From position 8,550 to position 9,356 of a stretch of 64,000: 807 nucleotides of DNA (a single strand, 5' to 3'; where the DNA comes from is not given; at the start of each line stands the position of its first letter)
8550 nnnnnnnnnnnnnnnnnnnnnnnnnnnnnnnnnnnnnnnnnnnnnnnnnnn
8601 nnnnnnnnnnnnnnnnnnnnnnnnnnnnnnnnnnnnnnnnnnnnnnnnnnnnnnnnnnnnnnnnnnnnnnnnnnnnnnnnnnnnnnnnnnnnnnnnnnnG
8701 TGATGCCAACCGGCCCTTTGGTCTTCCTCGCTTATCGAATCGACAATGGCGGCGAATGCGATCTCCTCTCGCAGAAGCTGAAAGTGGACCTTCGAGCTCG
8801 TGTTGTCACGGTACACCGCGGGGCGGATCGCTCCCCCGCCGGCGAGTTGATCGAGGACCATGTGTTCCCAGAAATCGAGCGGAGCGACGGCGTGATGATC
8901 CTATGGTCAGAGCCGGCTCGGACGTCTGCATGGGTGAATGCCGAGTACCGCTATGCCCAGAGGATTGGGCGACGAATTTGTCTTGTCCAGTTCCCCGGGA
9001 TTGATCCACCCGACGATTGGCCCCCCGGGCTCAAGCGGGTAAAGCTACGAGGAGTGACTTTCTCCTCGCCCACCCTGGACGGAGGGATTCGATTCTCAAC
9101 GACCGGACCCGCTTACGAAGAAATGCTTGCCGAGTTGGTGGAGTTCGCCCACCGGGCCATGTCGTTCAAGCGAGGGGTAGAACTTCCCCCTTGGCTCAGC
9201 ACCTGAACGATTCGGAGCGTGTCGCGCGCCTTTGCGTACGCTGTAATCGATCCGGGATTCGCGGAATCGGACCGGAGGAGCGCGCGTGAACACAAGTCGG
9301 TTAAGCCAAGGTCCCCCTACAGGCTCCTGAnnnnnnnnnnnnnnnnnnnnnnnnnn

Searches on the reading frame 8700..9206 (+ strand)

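Call 3: search_protein_families(library=pfam, proteins=[window:8700-9206:+], max_evalue=0.1)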
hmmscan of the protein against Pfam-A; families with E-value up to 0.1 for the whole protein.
window:8700-9206:+ (168 aa): 2 families
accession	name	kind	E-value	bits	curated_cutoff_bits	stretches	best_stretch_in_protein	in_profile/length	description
PF13676.11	TIR_2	-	1.4e-05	26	28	1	25-100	14-93/122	TIR domain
PF08937.16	ThsB_TIR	-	0.032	15.1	21.2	1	43-99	41-96/100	Thoeris protein ThsB, TIR-like domain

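Call 4: search_protein_families(library=phrogs, proteins=[window:8700-9206:+], max_evalue=0.1)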
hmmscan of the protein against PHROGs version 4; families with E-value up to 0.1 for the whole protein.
window:8700-9206:+ (168 aa): 1 family
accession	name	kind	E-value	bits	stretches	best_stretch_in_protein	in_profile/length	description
phrog_6988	-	unknown function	0.003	18.5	1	51-97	55-101/135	-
